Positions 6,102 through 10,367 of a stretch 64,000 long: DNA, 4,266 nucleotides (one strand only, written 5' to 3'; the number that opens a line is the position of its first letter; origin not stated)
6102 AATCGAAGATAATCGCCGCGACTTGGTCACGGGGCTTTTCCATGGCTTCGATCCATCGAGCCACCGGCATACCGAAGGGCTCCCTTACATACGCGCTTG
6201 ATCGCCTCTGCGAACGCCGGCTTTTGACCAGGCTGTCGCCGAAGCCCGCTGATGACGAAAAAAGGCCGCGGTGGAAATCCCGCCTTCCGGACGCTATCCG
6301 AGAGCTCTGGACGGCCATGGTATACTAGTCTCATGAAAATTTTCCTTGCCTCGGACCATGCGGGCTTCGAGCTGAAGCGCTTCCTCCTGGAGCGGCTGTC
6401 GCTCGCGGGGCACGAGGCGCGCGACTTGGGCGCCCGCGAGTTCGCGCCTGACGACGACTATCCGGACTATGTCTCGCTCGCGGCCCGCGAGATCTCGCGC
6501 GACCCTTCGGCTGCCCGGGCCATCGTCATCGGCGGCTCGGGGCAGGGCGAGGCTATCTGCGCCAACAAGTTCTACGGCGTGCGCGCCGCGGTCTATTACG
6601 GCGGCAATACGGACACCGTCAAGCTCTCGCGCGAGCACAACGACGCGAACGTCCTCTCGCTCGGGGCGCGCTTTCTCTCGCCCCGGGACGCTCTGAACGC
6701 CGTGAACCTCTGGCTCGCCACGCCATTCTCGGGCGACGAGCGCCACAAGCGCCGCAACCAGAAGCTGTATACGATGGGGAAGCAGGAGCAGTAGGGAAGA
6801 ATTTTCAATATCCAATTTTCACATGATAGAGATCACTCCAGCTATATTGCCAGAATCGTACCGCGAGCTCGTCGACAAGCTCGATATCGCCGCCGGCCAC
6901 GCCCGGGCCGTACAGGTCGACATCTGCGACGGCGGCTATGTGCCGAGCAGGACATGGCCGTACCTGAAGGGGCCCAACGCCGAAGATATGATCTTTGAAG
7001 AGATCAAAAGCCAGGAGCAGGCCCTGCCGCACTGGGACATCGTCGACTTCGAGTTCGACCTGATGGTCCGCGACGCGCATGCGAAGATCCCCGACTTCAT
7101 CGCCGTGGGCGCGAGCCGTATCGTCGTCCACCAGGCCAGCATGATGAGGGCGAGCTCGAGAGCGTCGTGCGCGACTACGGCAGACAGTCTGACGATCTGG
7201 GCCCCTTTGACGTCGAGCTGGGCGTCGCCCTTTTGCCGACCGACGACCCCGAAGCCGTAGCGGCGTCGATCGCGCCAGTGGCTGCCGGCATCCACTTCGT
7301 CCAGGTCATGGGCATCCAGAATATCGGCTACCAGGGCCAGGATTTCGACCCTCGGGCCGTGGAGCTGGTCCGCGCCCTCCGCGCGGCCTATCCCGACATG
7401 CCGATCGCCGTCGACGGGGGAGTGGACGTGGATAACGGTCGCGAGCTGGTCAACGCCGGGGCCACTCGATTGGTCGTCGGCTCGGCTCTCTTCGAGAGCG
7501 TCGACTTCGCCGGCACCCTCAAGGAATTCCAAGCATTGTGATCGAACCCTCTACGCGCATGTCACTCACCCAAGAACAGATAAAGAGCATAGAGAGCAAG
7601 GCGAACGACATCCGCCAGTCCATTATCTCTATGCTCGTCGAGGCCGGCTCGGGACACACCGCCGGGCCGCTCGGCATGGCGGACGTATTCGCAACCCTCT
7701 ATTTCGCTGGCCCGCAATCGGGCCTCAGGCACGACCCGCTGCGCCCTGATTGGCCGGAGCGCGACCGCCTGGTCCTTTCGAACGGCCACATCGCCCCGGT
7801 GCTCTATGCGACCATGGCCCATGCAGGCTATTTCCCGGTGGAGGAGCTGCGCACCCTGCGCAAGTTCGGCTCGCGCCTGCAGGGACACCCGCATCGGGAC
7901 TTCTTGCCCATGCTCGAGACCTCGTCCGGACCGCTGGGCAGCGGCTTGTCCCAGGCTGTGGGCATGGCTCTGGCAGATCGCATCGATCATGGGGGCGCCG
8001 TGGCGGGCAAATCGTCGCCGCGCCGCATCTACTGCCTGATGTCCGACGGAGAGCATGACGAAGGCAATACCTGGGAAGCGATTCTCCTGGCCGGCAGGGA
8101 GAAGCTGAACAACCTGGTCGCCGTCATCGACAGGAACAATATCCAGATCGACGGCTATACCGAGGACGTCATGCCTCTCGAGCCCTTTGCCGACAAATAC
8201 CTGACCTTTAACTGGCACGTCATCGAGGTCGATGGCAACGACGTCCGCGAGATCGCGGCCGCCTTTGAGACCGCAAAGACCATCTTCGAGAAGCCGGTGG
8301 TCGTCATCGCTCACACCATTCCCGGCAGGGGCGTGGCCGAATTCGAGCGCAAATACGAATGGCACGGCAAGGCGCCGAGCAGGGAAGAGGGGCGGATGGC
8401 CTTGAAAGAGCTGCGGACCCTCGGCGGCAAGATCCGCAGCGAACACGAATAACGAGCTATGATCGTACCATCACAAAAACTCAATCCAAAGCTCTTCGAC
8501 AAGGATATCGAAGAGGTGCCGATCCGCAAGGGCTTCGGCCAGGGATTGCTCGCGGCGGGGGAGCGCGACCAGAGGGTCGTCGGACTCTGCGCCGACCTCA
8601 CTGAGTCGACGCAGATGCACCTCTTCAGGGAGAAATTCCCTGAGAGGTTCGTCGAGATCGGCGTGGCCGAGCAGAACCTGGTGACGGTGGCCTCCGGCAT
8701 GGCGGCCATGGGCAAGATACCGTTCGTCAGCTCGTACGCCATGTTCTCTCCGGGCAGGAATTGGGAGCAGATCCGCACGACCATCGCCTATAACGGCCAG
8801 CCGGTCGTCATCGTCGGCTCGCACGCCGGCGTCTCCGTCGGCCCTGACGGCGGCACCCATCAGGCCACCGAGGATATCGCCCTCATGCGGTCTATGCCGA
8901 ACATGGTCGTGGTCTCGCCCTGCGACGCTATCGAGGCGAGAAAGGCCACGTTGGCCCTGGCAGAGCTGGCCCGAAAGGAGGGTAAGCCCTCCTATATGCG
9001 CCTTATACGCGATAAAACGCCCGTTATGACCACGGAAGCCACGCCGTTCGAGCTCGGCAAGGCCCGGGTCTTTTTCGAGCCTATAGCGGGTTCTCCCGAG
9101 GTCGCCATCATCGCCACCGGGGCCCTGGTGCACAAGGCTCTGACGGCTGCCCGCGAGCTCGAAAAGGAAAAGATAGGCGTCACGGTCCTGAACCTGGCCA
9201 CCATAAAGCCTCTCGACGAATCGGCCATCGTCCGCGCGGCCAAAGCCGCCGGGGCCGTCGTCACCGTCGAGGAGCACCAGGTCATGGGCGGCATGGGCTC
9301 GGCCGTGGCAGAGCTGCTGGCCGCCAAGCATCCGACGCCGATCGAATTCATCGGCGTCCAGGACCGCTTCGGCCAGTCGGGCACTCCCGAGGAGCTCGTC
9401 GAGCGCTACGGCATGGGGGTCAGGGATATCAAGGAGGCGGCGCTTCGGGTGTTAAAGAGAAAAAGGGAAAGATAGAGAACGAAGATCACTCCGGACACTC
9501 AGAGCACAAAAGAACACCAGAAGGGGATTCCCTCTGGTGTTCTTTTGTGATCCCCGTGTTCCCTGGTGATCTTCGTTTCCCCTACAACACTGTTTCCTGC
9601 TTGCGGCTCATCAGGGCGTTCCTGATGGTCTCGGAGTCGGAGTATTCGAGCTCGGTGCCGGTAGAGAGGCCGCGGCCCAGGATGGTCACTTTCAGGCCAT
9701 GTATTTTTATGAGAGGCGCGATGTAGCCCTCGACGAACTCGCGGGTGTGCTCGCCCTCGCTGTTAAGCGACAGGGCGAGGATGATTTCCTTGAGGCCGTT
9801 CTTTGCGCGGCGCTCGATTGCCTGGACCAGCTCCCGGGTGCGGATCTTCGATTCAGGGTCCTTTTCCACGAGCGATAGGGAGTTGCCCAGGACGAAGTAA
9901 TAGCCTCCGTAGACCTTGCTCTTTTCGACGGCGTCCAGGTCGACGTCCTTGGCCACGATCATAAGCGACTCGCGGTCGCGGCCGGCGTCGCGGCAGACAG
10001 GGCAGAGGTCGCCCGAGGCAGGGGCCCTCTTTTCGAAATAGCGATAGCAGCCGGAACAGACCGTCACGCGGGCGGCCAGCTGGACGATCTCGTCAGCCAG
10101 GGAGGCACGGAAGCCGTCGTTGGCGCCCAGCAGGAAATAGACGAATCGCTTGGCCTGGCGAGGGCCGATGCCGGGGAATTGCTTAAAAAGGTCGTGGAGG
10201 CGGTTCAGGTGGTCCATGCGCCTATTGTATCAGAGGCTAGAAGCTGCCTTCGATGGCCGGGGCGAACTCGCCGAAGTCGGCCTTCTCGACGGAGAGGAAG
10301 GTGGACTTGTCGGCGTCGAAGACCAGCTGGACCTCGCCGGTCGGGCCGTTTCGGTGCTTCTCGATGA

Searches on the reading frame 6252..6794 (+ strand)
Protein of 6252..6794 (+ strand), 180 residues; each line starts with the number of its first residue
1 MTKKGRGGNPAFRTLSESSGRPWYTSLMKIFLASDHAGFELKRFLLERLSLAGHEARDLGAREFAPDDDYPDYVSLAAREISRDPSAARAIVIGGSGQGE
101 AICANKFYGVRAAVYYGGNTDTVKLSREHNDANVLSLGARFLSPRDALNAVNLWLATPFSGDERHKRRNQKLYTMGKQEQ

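Call 70: search_protein_families(library=pfam, proteins=[window:6252-6794:+], max_evalue=0.001)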
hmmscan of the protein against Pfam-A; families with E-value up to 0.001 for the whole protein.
window:6252-6794:+ (180 aa): 1 family
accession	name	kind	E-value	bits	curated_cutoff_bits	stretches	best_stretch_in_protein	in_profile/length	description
PF02502.23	LacAB_rpiB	-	3e-39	134.6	24.7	1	30-172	1-138/138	Ribose/Galactose Isomerase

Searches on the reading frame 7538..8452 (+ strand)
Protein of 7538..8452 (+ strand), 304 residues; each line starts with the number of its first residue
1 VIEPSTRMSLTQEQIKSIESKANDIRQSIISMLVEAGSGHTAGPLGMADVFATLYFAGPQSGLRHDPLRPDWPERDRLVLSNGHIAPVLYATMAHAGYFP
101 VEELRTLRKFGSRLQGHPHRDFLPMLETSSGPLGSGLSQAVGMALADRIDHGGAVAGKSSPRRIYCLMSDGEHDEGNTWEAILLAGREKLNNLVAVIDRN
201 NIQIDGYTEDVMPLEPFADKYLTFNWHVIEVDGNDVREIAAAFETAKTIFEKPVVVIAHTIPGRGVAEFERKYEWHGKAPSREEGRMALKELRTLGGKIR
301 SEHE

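Call 70: search_protein_families(library=pfam, proteins=[window:7538-8452:+], max_evalue=0.001)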
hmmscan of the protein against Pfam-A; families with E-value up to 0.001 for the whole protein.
window:7538-8452:+ (304 aa): 3 families
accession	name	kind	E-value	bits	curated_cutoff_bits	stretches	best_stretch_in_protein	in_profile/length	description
PF00456.26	Transketolase_N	-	8.4e-58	196.4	22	1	21-284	5-267/334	Transketolase, thiamine diphosphate binding domain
PF13292.11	DXP_synthase_N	-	3.3e-07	30.3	21.2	0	102-205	83-176/274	1-deoxy-D-xylulose-5-phosphate synthase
PF00676.26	E1_dh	-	4.5e-05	23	22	1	128-248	98-209/300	Dehydrogenase E1 component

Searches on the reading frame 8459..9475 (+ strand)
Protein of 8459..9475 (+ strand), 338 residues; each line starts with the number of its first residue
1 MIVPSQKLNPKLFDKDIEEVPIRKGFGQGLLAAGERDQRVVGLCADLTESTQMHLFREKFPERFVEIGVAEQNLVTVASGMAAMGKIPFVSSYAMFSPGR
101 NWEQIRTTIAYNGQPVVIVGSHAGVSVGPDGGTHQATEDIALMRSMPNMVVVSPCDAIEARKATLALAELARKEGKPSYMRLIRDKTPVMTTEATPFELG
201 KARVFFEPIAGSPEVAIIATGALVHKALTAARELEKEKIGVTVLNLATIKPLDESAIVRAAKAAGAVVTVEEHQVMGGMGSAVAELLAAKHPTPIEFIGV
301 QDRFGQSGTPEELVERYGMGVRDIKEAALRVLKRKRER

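Call 70: search_protein_families(library=pfam, proteins=[window:8459-9475:+], max_evalue=0.001)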
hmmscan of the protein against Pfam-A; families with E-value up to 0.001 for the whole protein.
window:8459-9475:+ (338 aa): 4 families
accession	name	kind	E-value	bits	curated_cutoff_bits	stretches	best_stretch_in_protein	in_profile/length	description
PF02779.29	Transket_pyr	-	2.7e-40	138.3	27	1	20-187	3-172/174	Transketolase, pyrimidine binding domain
PF02780.25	Transketolase_C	-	3.8e-29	101.5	25.9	1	212-324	9-124/124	Transketolase, C-terminal domain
PF22613.1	Transketolase_C_1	-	1.3e-07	32.2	27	1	211-319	10-112/113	Transketolase-like TK C-terminal domain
PF17147.9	PFOR_II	-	1e-06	29.5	27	1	214-299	2-90/102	Pyruvate:ferredoxin oxidoreductase core domain II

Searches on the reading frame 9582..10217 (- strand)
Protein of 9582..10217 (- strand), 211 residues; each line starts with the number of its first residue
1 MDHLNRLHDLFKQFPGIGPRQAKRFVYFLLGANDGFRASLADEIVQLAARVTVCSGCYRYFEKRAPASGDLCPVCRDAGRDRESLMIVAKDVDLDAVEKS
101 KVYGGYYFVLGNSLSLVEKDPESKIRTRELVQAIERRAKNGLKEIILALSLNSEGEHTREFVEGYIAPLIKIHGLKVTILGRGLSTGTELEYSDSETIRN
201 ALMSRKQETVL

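Call 70: search_protein_families(library=pfam, proteins=[window:9582-10217:-], max_evalue=0.001)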
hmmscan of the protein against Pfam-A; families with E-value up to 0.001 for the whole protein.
window:9582-10217:- (211 aa): 4 families
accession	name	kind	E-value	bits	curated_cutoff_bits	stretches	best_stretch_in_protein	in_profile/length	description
PF13662.12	Toprim_4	-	5.5e-09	36.6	25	1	85-179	3-83/85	Toprim domain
PF01751.28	Toprim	-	2.7e-06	27.9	23.1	1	85-171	2-85/96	Toprim domain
PF21176.3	RecR_HhH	-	3.3e-06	27.2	27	1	5-46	2-43/45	RecR, helix-hairpin-helix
PF21175.2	RecR_C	-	6.1e-05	22.8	22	1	183-206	1-24/24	RecR, C-terminal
